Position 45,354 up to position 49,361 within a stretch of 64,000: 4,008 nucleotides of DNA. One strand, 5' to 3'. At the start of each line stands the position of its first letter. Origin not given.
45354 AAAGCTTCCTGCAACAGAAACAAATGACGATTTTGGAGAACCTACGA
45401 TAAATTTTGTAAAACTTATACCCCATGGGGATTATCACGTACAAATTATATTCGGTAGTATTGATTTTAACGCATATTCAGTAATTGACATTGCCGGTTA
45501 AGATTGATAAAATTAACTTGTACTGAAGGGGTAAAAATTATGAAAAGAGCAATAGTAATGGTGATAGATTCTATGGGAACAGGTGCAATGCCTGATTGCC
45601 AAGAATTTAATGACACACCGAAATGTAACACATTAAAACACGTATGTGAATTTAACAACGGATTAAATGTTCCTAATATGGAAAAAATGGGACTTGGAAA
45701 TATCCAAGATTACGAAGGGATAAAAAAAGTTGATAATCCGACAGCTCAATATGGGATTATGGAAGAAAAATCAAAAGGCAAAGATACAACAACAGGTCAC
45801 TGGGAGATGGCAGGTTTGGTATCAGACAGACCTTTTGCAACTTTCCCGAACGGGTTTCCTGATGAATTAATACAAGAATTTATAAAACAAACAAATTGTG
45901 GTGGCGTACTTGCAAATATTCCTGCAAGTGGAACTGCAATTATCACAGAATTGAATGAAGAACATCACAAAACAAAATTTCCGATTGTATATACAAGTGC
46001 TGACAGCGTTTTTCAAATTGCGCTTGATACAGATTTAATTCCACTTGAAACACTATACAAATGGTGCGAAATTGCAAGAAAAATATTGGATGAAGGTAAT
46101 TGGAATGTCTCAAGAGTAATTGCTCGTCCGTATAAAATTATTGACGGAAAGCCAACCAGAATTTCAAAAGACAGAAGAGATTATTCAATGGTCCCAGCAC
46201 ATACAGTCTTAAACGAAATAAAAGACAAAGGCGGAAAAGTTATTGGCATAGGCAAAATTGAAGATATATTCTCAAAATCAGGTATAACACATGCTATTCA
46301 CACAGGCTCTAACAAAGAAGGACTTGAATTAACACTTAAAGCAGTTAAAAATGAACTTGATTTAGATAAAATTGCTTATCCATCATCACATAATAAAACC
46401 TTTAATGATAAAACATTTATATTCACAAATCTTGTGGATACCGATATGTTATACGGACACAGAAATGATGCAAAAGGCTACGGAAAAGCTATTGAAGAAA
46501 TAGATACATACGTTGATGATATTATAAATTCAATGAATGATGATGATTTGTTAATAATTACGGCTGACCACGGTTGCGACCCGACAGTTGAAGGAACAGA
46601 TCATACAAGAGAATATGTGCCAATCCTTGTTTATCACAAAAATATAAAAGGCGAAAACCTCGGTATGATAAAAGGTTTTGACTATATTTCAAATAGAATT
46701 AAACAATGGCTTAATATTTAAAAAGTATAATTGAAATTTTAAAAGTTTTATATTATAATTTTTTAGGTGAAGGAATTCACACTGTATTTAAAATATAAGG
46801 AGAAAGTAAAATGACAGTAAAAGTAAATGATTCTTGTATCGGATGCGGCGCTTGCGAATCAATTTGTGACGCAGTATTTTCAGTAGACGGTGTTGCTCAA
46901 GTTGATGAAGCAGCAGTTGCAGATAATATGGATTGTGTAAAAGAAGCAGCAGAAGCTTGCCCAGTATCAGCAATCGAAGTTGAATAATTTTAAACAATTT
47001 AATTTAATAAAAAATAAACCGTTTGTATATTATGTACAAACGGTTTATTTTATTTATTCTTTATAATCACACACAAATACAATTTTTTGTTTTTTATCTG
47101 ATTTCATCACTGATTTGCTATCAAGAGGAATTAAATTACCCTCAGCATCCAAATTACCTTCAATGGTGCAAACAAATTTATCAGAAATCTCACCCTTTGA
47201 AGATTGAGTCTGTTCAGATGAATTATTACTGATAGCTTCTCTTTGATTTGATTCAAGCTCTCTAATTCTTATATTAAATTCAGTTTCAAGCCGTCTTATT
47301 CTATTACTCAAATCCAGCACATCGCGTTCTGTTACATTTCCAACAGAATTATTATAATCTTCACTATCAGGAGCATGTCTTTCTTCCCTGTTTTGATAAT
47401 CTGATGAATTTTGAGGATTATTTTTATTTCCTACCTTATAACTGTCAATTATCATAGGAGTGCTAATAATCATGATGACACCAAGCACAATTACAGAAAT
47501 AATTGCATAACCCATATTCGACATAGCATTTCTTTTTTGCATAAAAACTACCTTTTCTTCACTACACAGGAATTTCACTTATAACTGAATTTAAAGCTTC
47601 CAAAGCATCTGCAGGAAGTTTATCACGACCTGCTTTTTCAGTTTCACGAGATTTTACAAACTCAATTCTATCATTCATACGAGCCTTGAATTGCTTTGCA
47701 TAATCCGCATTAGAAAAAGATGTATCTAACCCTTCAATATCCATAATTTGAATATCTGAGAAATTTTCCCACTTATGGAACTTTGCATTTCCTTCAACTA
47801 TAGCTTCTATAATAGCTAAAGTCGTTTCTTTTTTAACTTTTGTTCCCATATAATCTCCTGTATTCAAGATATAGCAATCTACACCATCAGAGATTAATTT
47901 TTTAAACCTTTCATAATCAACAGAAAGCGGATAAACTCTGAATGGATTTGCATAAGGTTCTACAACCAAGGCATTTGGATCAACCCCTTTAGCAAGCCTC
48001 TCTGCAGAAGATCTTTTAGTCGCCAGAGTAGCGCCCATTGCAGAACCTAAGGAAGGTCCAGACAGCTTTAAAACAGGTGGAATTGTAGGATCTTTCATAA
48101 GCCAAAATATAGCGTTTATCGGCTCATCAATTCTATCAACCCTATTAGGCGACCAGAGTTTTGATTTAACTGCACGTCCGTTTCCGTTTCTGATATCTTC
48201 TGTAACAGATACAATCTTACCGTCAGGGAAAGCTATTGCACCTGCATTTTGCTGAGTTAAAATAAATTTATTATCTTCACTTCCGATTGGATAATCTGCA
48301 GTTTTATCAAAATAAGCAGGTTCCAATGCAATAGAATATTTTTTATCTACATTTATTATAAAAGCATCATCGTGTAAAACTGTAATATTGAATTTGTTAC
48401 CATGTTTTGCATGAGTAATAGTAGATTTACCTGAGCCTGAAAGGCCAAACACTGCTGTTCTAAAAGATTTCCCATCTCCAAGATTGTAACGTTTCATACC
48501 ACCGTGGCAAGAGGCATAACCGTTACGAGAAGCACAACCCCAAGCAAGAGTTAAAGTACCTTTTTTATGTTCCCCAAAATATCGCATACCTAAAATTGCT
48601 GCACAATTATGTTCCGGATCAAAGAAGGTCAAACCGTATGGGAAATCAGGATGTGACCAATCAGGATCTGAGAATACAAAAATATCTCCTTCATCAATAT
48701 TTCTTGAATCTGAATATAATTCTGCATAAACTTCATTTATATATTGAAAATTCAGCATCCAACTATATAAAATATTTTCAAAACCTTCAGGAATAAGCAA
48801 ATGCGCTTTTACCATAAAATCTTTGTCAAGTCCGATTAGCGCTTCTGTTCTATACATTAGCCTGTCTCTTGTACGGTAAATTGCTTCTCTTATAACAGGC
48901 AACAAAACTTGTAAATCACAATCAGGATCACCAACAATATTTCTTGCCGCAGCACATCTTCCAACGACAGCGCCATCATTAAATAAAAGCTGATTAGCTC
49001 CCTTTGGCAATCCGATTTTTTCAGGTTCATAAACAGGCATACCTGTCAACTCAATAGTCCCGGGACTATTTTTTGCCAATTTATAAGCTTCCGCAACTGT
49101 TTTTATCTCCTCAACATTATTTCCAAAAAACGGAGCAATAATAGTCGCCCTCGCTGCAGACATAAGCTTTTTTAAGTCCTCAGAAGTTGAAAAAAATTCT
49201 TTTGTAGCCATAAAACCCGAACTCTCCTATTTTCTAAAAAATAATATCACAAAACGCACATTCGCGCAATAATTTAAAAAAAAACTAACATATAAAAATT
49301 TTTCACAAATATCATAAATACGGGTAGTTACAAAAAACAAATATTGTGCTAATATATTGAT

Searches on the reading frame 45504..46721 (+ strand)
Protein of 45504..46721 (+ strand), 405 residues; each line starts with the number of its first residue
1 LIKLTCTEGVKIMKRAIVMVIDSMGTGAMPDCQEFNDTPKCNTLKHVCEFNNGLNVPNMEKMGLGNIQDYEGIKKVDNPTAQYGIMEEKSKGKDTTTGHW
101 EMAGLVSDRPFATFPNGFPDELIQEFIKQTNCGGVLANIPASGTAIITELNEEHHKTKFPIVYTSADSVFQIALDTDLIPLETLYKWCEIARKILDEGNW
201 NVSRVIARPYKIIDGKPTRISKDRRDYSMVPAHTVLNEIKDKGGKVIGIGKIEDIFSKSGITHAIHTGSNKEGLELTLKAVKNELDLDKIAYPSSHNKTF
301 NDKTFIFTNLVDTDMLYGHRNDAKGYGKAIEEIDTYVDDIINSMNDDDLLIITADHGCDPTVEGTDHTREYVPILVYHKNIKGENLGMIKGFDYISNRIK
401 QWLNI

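Call 59: search_protein_families(library=pfam, proteins=[window:45504-46721:+], max_evalue=0.0001)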
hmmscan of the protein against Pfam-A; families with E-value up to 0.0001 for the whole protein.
window:45504-46721:+ (405 aa): 1 family
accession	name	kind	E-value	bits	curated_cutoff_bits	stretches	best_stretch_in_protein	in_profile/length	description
PF01676.23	Metalloenzyme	-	3.6e-36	125.4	24.3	1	14-396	1-241/252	Metalloenzyme superfamily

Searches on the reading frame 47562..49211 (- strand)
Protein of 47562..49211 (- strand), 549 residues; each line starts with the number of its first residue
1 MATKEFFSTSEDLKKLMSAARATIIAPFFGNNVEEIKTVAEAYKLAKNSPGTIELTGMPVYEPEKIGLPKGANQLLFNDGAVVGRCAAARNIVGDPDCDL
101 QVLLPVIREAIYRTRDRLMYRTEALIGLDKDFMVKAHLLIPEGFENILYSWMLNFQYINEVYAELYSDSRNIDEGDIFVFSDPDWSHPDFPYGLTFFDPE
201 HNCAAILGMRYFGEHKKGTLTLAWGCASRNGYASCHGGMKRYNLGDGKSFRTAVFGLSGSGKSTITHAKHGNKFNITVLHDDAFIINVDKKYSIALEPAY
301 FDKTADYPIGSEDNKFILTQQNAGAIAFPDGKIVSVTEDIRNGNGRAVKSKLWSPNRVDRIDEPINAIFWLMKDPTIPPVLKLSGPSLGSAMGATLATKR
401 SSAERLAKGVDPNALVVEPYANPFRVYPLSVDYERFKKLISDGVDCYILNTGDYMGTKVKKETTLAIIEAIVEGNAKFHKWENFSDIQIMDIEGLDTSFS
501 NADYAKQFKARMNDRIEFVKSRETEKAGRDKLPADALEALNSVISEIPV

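Call 59: search_protein_families(library=pfam, proteins=[window:47562-49211:-], max_evalue=0.0001)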
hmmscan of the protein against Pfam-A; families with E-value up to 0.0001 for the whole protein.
window:47562-49211:- (549 aa): 1 family
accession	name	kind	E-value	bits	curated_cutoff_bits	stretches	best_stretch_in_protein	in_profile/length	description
PF01293.25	PEPCK_ATP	-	1.4e-15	57.4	26.5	1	110-484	78-448/465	Phosphoenolpyruvate carboxykinase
